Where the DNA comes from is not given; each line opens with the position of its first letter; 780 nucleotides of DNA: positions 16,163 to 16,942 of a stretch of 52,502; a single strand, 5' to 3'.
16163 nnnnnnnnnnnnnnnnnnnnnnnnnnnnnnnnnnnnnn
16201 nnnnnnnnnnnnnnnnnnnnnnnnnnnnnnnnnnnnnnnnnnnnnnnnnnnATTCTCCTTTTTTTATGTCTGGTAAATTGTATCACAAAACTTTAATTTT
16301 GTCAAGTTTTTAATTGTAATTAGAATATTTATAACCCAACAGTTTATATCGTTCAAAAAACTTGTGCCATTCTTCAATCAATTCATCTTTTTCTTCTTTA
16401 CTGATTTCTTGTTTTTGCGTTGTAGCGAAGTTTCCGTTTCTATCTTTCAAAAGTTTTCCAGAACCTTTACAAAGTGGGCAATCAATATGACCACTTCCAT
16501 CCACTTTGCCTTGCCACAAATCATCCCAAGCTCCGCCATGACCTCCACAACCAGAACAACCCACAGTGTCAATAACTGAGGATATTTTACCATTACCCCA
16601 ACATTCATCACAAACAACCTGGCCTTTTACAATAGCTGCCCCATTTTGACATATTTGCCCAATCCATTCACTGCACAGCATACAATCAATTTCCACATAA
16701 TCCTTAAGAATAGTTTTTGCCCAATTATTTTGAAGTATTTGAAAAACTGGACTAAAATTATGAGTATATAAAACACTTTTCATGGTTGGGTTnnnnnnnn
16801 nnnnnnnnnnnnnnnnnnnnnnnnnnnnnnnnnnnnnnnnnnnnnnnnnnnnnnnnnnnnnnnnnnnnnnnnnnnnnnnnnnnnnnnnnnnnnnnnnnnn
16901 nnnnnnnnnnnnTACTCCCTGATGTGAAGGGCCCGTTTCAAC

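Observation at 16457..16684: A DnaJ-type CxxCxGxG zinc-finger module sits at the extreme C-terminus of a protein predicted to be extracellular (giant B)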

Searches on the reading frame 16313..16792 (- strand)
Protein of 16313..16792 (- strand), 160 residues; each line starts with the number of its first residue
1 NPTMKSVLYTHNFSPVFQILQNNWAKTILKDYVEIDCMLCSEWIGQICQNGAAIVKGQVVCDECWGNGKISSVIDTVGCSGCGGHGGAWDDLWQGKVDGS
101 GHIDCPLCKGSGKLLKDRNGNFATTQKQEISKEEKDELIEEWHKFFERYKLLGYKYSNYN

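Call 6: search_protein_families(library=pfam, proteins=[window:16313-16792:-], max_evalue=1)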
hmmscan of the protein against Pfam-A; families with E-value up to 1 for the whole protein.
window:16313-16792:- (160 aa): 6 families
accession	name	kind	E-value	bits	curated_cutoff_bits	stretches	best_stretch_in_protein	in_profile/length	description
PF00684.25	DnaJ_CXXCXGXG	-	0.0031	18.2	32.7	1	79-121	1-34/65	DnaJ central domain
PF25436.1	BSD2_CRD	-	0.0053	17.4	27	1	97-130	8-42/69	BSD2 cysteine rich domain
PF15777.11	Anti-TRAP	-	0.0089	16.4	32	2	59-86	11-40/59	Tryptophan RNA-binding attenuator protein inhibitory protein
PF21276.3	ZNF512_C2HC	-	0.06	13.5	27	1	91-109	2-20/38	Zinc finger protein 512, C2HC zinc finger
PF23733.2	GRXCR1-2_C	-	0.34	11.3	26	0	103-122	10-29/47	GRXCR1/2, C-terminal domain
PF21002.2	TMEM106_N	-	0.41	11.7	24.5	0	97-117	49-69/91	Transmembrane protein 106 N-terminal region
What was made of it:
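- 16457..16684 (-): B cysteine-rich module: C5244xxC5247 (plus C5255 in a 13-aa insertion), C5268xxCxGxG, C5286xxCxGxG, C5312xxCxGxG. PF00684 at 18.2 bits, E = 0.0031, below the cut-off (call 6).
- Closest known: BSD2 cysteine-rich domain. Different: The Pfam score is below the cut-off (17-18 bits against 27, call 6).
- Both tails are below the Pfam gathering scores for PF00684 and PF25436 (call 6).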

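Call 12: find_homologous_proteins(query=window:16313-16792:-, max_evalue=0.001)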
Query window:16313-16792:-: 17 candidates shared short words with the query, none scored E <= 0.001.

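Call 43: predict_structure(alignment_id=A4)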
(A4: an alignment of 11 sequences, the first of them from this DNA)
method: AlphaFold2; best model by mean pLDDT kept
length: 155 residues; sequences in the alignment: 11
mean_pLDDT: 47.9   pTM: 0.36
mean pLDDT of the five models: 47.9, 42.4, 42.2, 41.2, 37.3
residues with pLDDT >= 90: 0; 70-90: 18; 50-70: 48; < 50: 89
segments of 3 or more residues with pLDDT < 50: 1-50, 66-72, 85-89, 110-123, 146-155
pLDDT, mean of each block of 10 residues (from residue 1): 25 33 30 31 37 66 55 63 50 70 58 42 57 61 47 32
secondary structure, 60 per line:
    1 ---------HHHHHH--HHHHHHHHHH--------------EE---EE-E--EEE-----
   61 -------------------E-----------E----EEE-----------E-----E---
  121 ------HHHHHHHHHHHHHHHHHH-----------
elements in order: H10-15 H18-27 E53-55 E97-99 H127-144
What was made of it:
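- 16457..16684 (-): The AF2 model of this tail was uninformative, pLDDT 47.9 (call 43).
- On DnaJ_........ (PF00684), DnaJ central cysteine-rich domain: Coordinates were not available to measure S-S distances, no metal is modelled, and B's model is unreliable (call 43).
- Checked: The K/E-rich tail (18 K+E in 48 residues) is real but specific to B. A helix is predicted at residues 5339-5356, but only at low confidence (call 43).
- The model of B's own tail is unreliable (pLDDT 47.9, call 43), and B's first motif is degenerate.
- Tried and rejected: The AF2 model of B's own tail had pLDDT 47.9 and was unusable (call 43).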

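Call 58: search_protein_families(library=ncbifam, proteins=[window:16313-16792:-], max_evalue=0.01)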
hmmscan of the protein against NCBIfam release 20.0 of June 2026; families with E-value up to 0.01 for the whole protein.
window:16313-16792:- (160 aa): 2 families
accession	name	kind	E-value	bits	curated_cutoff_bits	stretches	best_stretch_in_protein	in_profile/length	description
NF010874.0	PRK14281.1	equivalog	0.0034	16.5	619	1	54-120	159-223/397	chaperone protein DnaJ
NF010894.0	PRK14301.1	equivalog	0.0095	15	548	0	58-119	144-200/373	chaperone protein DnaJ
